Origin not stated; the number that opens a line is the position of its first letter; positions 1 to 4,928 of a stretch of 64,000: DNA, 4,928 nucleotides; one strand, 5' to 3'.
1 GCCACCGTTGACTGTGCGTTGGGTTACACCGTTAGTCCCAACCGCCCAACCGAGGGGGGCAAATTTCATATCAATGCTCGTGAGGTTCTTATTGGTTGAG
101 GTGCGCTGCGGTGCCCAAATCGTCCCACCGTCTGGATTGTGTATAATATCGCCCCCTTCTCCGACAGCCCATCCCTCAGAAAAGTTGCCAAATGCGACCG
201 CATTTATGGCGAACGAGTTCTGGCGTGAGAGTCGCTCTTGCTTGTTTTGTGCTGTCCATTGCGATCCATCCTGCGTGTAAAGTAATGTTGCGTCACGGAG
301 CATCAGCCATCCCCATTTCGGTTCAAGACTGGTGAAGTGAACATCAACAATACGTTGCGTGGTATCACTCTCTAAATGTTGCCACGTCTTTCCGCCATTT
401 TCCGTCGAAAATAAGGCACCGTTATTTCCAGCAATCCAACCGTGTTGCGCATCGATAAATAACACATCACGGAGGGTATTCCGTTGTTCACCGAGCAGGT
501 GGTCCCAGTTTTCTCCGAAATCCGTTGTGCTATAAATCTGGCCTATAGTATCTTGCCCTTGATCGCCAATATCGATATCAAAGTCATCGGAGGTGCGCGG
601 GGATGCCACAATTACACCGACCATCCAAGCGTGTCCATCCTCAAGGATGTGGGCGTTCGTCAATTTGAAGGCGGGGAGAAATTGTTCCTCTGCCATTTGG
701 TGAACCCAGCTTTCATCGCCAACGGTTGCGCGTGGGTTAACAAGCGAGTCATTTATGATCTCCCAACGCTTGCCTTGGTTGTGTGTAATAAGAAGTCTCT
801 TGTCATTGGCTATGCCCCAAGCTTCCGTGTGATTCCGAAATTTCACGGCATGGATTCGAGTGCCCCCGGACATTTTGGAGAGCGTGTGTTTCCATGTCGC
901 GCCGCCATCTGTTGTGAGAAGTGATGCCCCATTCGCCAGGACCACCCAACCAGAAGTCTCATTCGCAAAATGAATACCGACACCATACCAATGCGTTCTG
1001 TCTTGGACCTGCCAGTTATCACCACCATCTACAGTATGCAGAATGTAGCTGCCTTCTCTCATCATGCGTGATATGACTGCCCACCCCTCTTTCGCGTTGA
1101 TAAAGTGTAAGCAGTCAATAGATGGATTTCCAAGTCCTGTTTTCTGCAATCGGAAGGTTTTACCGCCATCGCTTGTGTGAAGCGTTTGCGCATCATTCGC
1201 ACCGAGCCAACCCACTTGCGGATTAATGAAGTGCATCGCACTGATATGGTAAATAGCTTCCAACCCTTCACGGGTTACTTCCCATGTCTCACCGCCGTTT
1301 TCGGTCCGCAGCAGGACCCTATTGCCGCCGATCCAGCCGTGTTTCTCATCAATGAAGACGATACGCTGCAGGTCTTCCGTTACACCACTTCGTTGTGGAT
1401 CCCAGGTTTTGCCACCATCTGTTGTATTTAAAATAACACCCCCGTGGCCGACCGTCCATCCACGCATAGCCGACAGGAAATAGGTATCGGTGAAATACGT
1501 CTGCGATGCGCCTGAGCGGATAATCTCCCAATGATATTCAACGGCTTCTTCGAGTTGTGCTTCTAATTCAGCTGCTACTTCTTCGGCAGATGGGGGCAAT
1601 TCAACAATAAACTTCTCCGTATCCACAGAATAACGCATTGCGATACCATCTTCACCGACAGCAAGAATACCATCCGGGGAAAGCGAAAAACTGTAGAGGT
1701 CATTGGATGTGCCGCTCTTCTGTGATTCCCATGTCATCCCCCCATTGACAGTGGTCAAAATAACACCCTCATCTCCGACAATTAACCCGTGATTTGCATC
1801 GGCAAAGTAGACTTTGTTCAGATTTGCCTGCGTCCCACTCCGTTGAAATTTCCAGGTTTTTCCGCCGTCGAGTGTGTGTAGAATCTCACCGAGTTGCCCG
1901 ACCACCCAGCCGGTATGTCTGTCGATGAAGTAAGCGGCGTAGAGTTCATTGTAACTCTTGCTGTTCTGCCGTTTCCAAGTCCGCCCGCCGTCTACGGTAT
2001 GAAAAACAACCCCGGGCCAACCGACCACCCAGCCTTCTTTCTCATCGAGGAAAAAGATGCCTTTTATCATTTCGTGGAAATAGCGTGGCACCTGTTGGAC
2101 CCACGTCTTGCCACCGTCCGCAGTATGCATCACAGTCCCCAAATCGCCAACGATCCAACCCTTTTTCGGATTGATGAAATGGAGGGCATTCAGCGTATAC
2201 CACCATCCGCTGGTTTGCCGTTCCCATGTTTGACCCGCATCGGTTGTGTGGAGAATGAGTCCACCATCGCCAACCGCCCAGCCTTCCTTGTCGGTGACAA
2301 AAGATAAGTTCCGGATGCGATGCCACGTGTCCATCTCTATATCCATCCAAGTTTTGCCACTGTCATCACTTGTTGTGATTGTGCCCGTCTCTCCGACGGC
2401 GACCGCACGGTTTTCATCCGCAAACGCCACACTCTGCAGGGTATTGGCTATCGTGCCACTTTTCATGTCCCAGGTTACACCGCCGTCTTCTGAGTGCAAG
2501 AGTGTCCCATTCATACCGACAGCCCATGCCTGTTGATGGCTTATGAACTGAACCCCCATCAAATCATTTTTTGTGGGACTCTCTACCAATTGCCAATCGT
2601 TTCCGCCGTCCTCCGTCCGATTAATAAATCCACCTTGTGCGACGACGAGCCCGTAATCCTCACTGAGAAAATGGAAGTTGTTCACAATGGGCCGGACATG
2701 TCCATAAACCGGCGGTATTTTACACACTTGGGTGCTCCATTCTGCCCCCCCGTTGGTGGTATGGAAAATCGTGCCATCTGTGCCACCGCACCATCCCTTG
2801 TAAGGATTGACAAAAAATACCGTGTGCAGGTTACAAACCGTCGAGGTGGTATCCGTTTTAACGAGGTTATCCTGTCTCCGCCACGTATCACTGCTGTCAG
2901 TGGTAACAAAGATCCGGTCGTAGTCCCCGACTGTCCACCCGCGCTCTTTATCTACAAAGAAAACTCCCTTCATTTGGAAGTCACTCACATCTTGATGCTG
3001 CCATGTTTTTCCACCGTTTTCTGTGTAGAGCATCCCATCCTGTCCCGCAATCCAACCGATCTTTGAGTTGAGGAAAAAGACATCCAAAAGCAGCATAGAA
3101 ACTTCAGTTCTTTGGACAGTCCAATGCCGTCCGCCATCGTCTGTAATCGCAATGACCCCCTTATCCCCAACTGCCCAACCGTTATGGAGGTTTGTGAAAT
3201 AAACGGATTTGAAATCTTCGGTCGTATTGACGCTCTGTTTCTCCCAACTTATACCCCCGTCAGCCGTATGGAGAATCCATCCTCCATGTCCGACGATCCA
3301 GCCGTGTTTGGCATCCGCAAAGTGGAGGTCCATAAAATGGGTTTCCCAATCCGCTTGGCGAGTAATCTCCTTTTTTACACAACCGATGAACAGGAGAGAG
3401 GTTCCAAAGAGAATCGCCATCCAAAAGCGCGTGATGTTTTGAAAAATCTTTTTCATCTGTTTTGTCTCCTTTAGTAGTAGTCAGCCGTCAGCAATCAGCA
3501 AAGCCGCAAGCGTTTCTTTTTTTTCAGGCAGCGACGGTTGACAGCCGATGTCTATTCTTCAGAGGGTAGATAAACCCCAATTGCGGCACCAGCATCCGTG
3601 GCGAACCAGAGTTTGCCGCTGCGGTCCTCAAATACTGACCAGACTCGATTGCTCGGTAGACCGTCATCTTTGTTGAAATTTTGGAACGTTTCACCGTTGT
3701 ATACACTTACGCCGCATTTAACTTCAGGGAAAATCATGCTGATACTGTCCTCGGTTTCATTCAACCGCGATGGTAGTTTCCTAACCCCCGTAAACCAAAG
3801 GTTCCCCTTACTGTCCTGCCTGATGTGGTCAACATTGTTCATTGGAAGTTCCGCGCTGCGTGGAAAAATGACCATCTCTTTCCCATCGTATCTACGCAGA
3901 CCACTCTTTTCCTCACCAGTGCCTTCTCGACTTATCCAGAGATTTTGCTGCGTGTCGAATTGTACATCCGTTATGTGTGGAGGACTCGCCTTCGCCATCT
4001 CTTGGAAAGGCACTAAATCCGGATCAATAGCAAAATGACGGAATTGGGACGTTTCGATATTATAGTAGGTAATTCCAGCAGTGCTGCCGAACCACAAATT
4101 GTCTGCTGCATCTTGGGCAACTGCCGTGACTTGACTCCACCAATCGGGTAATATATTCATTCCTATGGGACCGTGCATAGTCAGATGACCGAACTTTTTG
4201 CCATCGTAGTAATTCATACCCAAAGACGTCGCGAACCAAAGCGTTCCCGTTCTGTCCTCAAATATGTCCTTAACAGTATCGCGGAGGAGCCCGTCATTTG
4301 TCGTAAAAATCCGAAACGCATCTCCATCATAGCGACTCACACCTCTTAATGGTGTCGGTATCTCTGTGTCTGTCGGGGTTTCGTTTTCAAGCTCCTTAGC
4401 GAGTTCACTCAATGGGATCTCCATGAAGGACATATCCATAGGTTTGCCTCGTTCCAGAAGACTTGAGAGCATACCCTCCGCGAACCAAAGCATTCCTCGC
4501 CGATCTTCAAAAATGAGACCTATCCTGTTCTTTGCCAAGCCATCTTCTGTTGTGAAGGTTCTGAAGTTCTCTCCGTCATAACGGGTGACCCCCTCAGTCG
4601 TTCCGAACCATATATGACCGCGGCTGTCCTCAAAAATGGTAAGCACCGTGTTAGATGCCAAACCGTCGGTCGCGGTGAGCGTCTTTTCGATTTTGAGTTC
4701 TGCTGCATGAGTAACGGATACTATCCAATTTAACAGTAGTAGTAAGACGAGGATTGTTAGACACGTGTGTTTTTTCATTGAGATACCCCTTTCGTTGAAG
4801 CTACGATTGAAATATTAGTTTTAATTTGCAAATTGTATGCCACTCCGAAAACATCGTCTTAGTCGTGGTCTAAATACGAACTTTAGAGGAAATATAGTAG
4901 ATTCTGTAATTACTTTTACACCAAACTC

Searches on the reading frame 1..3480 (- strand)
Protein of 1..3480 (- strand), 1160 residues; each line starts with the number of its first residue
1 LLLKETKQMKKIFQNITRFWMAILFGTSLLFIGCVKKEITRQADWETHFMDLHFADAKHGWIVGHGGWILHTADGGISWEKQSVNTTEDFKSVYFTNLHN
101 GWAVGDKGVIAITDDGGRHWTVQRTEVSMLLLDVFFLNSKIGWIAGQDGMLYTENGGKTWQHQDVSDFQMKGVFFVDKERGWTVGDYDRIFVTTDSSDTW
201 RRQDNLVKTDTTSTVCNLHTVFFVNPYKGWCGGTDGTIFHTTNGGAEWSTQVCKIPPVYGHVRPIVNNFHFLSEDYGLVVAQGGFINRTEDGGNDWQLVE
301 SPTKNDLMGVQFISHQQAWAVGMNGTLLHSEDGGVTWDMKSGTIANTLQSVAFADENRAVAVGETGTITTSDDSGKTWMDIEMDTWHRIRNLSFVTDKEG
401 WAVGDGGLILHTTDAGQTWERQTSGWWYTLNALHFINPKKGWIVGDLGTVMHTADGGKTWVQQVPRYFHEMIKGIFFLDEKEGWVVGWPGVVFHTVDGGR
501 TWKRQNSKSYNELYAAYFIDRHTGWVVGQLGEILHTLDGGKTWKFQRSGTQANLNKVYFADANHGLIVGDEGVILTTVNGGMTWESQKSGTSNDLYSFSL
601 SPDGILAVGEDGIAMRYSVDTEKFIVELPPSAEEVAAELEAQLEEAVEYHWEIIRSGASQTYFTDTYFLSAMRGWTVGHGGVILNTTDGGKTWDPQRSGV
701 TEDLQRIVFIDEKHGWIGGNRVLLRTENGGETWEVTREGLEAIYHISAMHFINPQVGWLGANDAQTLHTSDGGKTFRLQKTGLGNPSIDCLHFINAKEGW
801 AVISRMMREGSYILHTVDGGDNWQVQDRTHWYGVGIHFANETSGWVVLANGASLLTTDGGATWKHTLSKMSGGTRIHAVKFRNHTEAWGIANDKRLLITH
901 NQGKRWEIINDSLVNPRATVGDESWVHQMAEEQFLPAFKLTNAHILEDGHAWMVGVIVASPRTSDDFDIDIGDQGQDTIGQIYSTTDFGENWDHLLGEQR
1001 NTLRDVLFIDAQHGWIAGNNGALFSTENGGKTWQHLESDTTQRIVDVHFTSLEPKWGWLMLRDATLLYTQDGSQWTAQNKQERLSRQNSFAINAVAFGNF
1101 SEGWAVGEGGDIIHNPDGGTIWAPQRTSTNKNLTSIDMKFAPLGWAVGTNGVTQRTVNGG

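Call 22: search_protein_families(library=ncbifam, proteins=[window:1-3480:-], max_evalue=1e-8)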
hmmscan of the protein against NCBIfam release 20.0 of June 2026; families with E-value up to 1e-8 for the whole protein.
window:1-3480:- (1160 aa): 2 families
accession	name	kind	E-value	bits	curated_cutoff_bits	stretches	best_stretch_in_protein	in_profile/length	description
NF010237.0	PRK13684.1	equivalog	3.8e-113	377.9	326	9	433-504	51-123/334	photosynthesis system II assembly factor Ycf48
NF045728.1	glycosyl_F510_1955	equivalog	1.1e-35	123.1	175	0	268-381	94-213/246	F510_1955 family glycosylhydrolase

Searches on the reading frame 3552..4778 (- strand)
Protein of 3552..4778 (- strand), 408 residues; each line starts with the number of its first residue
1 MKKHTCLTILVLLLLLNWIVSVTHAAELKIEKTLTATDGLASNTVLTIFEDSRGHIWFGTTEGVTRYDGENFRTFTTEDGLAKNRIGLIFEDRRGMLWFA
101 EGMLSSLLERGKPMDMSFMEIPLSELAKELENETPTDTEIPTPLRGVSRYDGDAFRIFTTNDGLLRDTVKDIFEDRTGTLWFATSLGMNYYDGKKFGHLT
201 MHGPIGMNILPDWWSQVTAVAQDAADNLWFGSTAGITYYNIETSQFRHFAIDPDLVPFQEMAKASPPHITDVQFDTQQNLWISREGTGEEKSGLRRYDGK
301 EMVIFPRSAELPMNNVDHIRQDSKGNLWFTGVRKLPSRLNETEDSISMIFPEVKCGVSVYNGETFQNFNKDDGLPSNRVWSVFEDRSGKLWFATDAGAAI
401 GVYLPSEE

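Call 14: search_protein_families(library=ncbifam, proteins=[window:3552-4778:-], max_evalue=0.00001)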
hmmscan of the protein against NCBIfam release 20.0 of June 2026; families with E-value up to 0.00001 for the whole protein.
window:3552-4778:- (408 aa): 1 family
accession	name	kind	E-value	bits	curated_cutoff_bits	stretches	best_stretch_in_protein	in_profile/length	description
NF052228.1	T9SS_PorZ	equivalog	9.8e-18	63.9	260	1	268-398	432-553/757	type IX secretion system anionic LPS delivery protein PorZ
